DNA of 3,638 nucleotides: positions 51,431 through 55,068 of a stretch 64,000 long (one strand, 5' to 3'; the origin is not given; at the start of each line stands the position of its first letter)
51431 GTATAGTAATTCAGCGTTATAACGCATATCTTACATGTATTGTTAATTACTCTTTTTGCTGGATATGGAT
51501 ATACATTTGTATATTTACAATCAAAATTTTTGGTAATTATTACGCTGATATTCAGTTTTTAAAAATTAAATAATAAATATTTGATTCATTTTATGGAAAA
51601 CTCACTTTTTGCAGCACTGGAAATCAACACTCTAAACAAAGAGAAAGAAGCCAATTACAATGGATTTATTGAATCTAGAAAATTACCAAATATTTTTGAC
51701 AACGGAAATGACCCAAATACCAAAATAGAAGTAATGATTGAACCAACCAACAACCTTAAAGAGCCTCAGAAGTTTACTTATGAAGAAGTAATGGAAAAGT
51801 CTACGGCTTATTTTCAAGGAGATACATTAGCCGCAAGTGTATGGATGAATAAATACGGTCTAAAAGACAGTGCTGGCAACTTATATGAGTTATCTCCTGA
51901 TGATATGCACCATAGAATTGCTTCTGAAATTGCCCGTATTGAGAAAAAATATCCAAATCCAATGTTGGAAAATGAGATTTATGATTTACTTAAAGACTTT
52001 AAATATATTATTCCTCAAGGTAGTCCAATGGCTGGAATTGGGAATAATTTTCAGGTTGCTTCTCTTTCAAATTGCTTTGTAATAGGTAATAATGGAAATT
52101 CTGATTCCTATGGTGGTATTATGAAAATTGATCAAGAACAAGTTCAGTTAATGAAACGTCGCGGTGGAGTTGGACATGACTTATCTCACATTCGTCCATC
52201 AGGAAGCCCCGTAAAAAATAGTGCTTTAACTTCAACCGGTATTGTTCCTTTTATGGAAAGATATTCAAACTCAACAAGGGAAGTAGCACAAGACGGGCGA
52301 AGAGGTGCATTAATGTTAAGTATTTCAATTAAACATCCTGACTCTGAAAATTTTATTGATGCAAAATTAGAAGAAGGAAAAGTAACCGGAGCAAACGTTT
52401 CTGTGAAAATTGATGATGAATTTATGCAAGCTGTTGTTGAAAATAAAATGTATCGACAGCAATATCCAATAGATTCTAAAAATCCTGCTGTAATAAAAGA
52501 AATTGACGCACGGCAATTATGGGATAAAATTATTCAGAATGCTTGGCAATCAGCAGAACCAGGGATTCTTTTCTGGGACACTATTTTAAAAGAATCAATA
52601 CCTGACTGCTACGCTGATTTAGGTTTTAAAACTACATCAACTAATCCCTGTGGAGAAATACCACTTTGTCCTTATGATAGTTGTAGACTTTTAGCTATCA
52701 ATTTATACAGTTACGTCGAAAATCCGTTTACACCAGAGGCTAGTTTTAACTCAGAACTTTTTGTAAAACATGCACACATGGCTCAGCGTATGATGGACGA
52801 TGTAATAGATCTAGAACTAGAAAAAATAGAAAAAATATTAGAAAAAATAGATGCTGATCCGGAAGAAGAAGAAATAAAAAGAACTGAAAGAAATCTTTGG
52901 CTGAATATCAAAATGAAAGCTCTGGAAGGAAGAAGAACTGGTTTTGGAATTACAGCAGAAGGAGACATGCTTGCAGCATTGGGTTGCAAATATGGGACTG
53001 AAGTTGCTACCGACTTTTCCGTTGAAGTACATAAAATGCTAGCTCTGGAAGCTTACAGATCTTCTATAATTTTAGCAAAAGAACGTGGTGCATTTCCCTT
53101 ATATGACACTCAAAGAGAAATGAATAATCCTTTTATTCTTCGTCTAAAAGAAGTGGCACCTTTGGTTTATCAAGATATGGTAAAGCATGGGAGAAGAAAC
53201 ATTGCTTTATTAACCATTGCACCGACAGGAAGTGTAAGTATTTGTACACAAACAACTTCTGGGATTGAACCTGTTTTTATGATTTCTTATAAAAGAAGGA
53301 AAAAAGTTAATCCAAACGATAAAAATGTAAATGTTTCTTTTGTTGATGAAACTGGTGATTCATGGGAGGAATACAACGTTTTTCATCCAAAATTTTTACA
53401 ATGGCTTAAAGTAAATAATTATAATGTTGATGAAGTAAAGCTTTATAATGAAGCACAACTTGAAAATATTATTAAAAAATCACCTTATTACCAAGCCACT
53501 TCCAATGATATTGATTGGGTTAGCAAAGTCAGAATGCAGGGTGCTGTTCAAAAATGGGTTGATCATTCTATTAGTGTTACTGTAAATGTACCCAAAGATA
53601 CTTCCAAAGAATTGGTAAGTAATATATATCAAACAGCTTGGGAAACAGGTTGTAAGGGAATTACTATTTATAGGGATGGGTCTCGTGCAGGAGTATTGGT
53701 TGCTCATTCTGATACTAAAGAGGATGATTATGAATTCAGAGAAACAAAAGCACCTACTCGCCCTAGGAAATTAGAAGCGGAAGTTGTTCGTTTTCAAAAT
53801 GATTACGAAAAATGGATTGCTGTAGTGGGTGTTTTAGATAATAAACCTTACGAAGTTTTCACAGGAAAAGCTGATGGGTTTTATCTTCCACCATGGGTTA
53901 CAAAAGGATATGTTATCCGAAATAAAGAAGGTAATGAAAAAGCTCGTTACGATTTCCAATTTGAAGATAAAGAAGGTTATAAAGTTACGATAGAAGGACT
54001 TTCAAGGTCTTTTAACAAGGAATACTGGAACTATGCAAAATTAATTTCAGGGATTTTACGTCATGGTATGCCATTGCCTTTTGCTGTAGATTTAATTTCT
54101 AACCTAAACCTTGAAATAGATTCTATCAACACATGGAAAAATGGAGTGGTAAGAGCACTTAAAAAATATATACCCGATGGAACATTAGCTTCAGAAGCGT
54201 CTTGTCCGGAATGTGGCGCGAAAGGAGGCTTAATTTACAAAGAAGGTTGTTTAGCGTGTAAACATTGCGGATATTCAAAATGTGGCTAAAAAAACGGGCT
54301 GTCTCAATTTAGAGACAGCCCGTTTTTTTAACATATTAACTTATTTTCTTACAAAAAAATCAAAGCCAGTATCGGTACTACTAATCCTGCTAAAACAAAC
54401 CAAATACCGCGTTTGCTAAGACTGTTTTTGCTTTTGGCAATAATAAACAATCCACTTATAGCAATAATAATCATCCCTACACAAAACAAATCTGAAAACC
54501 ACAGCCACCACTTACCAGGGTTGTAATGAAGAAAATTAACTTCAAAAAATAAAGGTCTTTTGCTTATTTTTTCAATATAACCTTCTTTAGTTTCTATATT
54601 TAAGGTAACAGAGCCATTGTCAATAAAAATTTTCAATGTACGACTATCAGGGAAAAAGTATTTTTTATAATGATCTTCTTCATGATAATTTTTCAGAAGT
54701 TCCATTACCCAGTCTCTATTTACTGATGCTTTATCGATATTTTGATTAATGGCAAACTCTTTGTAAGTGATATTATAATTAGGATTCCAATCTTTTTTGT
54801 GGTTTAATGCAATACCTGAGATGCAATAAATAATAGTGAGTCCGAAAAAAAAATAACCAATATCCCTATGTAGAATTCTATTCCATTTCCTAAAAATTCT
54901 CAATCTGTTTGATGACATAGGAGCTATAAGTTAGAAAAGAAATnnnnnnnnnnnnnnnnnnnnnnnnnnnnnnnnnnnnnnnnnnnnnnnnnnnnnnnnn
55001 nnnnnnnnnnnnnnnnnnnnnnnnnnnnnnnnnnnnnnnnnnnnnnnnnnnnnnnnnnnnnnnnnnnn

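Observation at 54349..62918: Multihaem cytochrome island with its own CcsBA, a T9SS-sorted DUF2271-like protein and a PepSY-TM protein, but no terminal reductase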

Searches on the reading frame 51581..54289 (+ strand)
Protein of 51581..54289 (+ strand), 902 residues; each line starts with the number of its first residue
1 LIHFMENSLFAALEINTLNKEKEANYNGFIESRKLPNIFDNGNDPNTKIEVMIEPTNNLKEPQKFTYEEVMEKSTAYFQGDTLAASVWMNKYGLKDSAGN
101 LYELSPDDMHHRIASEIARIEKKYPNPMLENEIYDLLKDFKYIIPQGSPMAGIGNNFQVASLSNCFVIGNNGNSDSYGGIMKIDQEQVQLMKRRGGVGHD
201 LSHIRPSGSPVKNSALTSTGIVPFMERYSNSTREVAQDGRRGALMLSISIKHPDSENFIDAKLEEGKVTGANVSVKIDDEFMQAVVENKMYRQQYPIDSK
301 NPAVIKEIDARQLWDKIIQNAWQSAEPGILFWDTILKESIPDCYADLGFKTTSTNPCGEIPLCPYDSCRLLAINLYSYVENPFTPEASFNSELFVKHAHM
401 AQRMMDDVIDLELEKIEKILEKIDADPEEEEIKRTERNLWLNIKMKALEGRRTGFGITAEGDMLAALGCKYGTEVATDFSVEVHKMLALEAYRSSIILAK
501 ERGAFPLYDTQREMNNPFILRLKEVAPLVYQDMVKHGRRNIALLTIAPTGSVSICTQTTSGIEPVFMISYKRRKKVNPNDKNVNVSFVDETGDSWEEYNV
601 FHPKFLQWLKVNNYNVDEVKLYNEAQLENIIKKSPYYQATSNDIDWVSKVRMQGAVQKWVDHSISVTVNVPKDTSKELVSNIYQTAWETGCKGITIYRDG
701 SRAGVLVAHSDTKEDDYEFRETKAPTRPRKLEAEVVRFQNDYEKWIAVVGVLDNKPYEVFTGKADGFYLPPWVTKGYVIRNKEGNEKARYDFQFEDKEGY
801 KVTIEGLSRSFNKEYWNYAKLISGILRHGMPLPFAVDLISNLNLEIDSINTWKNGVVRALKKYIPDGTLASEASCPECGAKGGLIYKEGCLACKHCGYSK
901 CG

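Call 96: search_protein_families(library=pfam, proteins=[window:51581-54289:+], max_evalue=0.001)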
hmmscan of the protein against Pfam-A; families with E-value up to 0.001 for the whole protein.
window:51581-54289:+ (902 aa): 2 families
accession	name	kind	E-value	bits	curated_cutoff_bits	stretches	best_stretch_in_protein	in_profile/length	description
PF02867.20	Ribonuc_red_lgC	-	2.7e-90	304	23.9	1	163-697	1-523/523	Ribonucleotide reductase, barrel domain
PF00317.26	Ribonuc_red_lgN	-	1.9e-08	34.7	28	1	81-145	4-65/77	Ribonucleotide reductase, all-alpha domain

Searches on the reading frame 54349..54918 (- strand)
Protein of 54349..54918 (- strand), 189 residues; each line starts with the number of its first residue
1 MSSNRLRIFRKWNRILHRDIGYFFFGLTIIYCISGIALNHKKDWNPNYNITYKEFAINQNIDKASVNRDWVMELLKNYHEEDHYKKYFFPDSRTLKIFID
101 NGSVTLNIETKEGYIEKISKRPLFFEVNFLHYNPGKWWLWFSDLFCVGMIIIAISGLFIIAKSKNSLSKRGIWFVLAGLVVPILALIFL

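Call 3: search_protein_families(library=pfam, proteins=[window:54349-54918:-], max_evalue=0.01)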
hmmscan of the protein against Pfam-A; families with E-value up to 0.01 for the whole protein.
window:54349-54918:- (189 aa): 4 families
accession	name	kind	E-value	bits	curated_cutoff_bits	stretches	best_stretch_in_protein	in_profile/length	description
PF16357.10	PepSY_TM_like_2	-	1.2e-14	55.3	27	1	15-186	5-193/197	Putative PepSY_TM-like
PF03929.21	PepSY_TM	-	1.1e-06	29.1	28.8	1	85-167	86-163/295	PepSY-associated TM region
PF01292.26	Ni_hydr_CYTB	-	0.00076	19.7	30.1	0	130-178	93-138/179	Prokaryotic cytochrome b561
PF16927.11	HisKA_7TM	-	0.0028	18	28.6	1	127-187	125-184/224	N-terminal 7TM region of histidine kinase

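Call 4: search_protein_families(library=ncbifam, proteins=[window:54349-54918:-], max_evalue=0.01)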
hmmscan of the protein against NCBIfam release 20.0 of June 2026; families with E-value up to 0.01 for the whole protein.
window:54349-54918:- (189 aa): 0 families

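Call 73: find_related_loci(query=A5, collection=metagenome_contigs, flank=10000)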
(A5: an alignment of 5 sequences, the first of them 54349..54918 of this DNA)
Query A5 (189 aa) in metagenome_contigs; peptide patterns used: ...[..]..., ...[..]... (x = any residue, [..] = any of these).
362 stretches matched a pattern; 13 encode a relative of the query (tblastn E <= 1e-3); 13 distinct loci.
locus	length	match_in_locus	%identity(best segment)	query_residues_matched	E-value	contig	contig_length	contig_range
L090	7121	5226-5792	89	1-189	4e-116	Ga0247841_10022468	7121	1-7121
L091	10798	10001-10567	89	1-189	4e-116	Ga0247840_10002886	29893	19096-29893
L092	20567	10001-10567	79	1-189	1e-104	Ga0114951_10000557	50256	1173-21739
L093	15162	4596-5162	77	1-189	2e-104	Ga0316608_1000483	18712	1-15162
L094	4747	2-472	79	33-189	1e-85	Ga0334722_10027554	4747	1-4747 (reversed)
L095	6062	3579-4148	61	1-189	4e-79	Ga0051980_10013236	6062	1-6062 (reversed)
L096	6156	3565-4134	61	1-189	4e-79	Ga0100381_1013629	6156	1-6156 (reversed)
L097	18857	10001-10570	61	1-189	2e-78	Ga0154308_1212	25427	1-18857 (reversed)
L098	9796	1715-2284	56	1-189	6e-76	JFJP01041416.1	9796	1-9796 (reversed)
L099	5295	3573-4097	61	1-174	2e-71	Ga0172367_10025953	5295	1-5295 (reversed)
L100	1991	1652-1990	79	1-113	5e-61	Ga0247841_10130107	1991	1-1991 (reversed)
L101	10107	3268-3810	47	5-186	2e-56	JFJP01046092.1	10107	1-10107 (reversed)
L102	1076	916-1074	89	1-53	2e-29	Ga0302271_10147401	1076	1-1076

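Call 77: search_protein_families(library=pfam, proteins=[L091:62-6997:+, L091:7415-8470:+, L091:8523-9269:+, L097:7491-9206:-, L097:6563-7477:-, L097:10654-11106:+, L097:11338-12282:+, L101:1167-1868:+, L101:1811-2500:+, L093:2290-3540:-], max_evalue=0.001)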
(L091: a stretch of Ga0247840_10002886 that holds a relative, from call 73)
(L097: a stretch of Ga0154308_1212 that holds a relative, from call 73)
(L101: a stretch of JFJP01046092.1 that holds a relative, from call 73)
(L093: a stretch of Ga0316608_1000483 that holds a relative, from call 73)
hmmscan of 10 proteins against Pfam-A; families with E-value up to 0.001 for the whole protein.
L091:62-6997:+ (2311 aa): 5 families
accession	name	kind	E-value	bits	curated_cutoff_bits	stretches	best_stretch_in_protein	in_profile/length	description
PF13573.12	SprB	-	4.8e-26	90.5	28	5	1130-1161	3-34/37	SprB repeat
PF18962.6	Por_Secre_tail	-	8.2e-06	26.5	27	1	2227-2300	2-70/75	Secretion system C-terminal sorting domain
PF22352.2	K319L-like_PKD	-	1.2e-05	25.6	27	1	56-136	1-84/84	K319L-like, PKD domain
PF06832.18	BiPBP_C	-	2e-05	24.8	26.8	0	1141-1189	32-85/90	Penicillin-Binding Protein C-terminus Family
PF17210.9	SdrD_B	-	0.00079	20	29.7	1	1931-1987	20-68/112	SdrD B-like domain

L091:7415-8470:+ (351 aa): 8 families
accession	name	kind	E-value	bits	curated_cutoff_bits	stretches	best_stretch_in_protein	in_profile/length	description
PF16363.11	GDP_Man_Dehyd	-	1.3e-97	327.6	27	1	6-320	1-331/332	GDP-mannose 4,6 dehydratase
PF01370.27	Epimerase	-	1.2e-68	231.6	20.9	1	5-249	1-240/240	NAD dependent epimerase/dehydratase family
PF02719.21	Polysacc_synt_2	-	1.4e-17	64.3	20.2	1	5-134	1-130/293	Polysaccharide biosynthesis protein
PF01073.25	3Beta_HSD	-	1.3e-14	54.3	22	1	6-231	1-223/280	3-beta hydroxysteroid dehydrogenase/isomerase family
PF04321.23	RmlD_sub_bind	-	2.4e-13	50.2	27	1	4-175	2-143/287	RmlD substrate binding domain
PF07993.18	NAD_binding_4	-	1.3e-11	44.6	20.1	1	7-186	1-206/258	Male sterility protein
PF00106.31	adh_short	-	0.00013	21.9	26.6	0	3-119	1-124/195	short chain dehydrogenase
PF05368.20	NmrA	-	0.00015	21.9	27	1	1-75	1-70/298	NmrA-like family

L091:8523-9269:+ (248 aa): 1 family
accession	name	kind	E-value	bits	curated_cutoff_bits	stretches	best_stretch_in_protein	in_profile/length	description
PF19567.5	CpsB_CapC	-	2.7e-44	151.8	27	1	24-220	2-199/234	Capsular polysaccharide synthesis, CpsB/CapC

L097:7491-9206:- (571 aa): 4 families
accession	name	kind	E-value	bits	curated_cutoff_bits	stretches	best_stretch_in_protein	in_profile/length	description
PF00270.35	DEAD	-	5e-51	173.2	26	1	27-191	2-164/167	DEAD/DEAH box helicase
PF00271.37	Helicase_C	-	1.8e-31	109.1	23.5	1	246-337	19-110/110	Helicase conserved C-terminal domain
PF03880.21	DbpA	-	6.5e-12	45.8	25.6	1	472-541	2-71/72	DbpA RNA binding domain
PF04851.21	ResIII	-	2.7e-07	31.1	22.5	1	26-187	5-162/164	Type III restriction enzyme, res subunit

L097:6563-7477:- (304 aa): 1 family
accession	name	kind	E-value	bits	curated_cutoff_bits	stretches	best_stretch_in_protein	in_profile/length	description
PF00849.27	PseudoU_synth_2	-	4.2e-30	105.4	26.8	1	98-248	2-150/152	RNA pseudouridylate synthase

L097:10654-11106:+ (150 aa): 0 families

L097:11338-12282:+ (314 aa): 2 families
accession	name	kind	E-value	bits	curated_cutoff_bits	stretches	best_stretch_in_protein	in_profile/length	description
PF00535.33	Glycos_transf_2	-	1.4e-31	110.1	23.3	1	11-170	1-164/168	Glycosyl transferase family 2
PF10111.15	Glyco_tranf_2_2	-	3e-06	27.3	27.3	1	11-101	1-91/276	Glycosyltransferase like family 2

L101:1167-1868:+ (233 aa): 0 families

L101:1811-2500:+ (229 aa): 2 families
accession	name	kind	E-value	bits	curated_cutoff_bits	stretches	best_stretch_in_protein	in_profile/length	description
PF03062.24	MBOAT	-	4.3e-19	69.4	27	1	2-110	186-302/337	MBOAT, membrane-bound O-acyltransferase family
PF13813.11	MBOAT_2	-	1.5e-08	35.3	25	1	25-87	5-69/85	Membrane bound O-acyl transferase family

L093:2290-3540:- (416 aa): 2 families
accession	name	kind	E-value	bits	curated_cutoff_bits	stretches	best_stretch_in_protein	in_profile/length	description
PF00202.27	Aminotran_3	-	1.5e-50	172.5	30.5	1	41-388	10-379/403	Aminotransferase class-III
PF00155.27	Aminotran_1_2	-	1.4e-06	28.2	19.7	1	98-404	45-361/361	Aminotransferase class I and II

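Call 94: search_solved_structures(query=window:54349-54918:-, max_evalue=10)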
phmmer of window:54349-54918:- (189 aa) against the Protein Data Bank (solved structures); distinct sequences matched with E-value up to 10: 2.
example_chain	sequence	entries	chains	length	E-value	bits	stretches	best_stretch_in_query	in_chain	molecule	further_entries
4zch_A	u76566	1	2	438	0.51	13.3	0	10-40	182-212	Tumor necrosis factor ligand superfamily member 13,Tumor necrosis factor ligand superfamil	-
4h3s_A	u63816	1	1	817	0.89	12.5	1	41-85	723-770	Glutamine-tRNA ligase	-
